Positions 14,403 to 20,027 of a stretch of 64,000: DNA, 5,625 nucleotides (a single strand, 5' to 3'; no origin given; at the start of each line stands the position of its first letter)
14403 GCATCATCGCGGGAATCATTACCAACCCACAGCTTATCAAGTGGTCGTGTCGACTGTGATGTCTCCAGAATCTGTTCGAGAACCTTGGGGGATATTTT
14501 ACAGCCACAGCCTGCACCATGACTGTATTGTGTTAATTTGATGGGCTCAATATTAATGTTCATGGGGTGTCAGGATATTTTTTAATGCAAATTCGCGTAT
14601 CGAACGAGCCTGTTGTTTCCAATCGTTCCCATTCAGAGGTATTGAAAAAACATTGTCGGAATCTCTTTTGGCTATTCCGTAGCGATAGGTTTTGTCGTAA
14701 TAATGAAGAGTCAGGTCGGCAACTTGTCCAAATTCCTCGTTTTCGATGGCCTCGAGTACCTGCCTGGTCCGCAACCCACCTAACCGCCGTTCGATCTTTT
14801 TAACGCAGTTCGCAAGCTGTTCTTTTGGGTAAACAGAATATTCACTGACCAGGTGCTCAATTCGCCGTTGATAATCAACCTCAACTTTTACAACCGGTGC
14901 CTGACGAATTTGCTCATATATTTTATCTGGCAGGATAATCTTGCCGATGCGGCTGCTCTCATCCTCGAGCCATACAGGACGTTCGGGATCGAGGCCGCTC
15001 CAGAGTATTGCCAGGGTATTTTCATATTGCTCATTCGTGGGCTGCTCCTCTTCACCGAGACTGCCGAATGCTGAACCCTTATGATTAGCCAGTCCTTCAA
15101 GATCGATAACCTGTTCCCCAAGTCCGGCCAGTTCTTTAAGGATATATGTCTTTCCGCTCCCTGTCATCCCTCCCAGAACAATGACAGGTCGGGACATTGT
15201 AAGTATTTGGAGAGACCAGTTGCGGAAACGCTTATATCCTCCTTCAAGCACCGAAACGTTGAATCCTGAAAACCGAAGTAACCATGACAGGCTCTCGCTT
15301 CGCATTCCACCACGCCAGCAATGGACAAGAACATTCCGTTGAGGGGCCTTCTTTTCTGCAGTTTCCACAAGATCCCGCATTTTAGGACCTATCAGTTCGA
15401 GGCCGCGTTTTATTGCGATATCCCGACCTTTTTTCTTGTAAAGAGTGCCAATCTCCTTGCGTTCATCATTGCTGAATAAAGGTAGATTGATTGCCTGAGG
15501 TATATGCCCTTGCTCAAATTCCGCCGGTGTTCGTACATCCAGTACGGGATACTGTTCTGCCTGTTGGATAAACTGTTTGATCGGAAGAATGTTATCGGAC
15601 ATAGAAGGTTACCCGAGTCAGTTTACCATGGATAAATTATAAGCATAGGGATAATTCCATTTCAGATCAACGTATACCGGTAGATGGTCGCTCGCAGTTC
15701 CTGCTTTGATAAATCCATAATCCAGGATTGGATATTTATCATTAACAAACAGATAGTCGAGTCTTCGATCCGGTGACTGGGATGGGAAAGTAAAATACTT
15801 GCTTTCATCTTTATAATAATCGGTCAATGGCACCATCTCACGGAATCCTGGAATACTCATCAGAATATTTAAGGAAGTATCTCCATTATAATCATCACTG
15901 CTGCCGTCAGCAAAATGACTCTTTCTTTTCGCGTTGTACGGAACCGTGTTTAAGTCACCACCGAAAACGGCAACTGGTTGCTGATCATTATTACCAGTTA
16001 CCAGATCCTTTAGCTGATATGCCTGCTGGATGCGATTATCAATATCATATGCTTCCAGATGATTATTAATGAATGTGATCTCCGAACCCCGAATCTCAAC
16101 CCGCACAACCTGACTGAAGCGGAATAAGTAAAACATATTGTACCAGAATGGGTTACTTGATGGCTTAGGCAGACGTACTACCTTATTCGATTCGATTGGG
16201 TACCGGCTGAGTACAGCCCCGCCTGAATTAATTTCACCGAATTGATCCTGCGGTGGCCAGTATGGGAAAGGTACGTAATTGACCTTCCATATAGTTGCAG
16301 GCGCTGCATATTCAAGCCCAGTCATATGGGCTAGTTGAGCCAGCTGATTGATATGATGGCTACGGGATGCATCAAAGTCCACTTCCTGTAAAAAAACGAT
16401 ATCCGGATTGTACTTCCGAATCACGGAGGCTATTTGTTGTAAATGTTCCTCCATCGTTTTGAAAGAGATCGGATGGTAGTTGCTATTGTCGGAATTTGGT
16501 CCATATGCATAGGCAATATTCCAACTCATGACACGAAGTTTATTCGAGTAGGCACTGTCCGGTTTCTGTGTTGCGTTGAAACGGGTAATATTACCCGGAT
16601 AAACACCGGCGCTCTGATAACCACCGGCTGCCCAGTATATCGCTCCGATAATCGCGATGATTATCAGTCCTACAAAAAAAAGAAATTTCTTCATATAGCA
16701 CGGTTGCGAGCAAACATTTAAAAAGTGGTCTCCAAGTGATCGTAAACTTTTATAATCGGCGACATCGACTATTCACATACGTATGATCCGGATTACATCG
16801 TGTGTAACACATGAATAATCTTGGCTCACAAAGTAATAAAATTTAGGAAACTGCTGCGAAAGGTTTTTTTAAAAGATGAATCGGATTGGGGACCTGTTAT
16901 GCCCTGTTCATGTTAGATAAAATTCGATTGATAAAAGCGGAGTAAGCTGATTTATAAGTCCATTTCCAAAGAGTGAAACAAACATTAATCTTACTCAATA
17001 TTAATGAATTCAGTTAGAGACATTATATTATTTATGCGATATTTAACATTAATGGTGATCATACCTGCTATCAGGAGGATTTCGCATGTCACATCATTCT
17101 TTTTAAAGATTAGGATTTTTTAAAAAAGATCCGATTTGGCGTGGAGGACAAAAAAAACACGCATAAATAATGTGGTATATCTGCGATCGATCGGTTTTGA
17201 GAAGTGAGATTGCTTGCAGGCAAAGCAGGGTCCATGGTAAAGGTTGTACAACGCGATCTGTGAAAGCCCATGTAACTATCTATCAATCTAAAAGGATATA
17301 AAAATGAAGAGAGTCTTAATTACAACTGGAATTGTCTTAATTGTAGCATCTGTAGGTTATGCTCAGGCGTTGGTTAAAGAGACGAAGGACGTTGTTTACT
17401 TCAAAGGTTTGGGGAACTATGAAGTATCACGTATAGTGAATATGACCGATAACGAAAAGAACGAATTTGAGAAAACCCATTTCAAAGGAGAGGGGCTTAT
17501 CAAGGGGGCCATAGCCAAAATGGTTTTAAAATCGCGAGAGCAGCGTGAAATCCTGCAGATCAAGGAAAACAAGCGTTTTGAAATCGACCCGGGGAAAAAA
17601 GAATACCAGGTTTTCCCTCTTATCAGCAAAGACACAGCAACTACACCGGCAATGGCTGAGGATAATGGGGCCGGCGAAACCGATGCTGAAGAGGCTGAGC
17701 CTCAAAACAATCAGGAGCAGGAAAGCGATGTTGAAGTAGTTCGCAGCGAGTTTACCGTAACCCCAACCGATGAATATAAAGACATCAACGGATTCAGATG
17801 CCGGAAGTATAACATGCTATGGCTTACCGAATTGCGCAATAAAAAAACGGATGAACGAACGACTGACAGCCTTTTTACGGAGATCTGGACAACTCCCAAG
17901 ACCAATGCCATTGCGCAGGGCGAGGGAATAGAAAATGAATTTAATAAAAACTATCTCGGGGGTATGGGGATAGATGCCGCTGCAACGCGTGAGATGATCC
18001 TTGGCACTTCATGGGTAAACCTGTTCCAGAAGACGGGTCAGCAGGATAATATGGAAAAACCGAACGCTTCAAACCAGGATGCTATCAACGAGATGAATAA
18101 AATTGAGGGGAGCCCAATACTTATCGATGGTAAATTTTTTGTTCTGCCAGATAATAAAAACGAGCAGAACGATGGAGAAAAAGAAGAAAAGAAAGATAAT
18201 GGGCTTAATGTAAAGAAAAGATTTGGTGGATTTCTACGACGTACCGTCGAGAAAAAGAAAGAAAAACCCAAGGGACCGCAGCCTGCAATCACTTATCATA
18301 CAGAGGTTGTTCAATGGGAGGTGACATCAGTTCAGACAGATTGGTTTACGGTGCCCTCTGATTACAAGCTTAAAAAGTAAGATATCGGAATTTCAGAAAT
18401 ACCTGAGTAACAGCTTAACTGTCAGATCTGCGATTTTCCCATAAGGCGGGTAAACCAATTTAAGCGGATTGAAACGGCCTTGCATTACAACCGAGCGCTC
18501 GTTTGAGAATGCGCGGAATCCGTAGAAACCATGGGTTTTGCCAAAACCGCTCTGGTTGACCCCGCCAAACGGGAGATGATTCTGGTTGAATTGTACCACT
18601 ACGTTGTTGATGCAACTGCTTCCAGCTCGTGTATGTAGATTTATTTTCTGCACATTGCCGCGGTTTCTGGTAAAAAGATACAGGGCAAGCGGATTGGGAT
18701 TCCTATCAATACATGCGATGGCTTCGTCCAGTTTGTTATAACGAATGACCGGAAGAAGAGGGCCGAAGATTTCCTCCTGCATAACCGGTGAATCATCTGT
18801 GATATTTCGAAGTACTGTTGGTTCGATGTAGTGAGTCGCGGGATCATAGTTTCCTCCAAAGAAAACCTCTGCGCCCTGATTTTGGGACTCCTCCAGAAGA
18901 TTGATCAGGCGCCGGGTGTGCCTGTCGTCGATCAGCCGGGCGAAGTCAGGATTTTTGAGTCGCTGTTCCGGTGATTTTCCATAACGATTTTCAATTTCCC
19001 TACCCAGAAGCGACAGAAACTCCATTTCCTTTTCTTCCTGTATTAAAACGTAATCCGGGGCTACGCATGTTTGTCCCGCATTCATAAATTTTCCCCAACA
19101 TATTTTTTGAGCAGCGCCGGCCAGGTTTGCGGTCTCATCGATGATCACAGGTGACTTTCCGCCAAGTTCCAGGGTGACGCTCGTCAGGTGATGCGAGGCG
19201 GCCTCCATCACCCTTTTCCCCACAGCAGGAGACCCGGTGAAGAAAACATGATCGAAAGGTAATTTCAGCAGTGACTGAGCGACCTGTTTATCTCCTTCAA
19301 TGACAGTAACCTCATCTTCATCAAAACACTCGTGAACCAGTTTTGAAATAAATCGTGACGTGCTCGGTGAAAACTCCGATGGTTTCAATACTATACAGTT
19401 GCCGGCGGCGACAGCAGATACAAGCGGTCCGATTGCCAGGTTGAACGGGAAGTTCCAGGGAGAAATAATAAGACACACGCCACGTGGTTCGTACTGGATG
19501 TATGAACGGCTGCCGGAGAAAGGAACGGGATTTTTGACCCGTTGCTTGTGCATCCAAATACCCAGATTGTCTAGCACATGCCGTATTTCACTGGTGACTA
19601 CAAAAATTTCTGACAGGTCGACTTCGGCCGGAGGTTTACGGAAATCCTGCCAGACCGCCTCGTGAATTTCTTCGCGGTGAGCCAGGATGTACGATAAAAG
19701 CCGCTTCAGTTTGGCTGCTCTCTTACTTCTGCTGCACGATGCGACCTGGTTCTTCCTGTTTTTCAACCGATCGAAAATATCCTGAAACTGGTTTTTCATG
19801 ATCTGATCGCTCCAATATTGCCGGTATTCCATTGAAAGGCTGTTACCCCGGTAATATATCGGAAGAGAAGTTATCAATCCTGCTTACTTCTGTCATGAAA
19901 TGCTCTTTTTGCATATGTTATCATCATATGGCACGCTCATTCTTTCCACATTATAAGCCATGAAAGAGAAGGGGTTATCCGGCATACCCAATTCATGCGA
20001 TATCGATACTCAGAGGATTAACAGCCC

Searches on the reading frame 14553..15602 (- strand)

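Call 71: search_protein_families(library=pfam, proteins=[window:14553-15602:-], max_evalue=0.00001)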
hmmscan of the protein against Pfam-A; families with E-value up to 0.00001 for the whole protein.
window:14553-15602:- (349 aa): 1 family
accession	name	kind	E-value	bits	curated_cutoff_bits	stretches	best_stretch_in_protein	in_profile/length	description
PF00581.25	Rhodanese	-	8.2e-16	58.8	22.2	1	14-127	10-100/102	Rhodanese-like domain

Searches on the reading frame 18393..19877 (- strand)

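Call 30: search_protein_families(library=pfam, proteins=[window:18393-19877:-], max_evalue=0.00001)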
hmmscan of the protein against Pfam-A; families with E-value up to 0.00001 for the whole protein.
window:18393-19877:- (494 aa): 1 family
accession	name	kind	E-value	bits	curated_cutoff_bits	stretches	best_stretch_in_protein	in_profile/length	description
PF00171.27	Aldedh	-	3.3e-95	319.8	23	1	29-463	29-461/461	Aldehyde dehydrogenase family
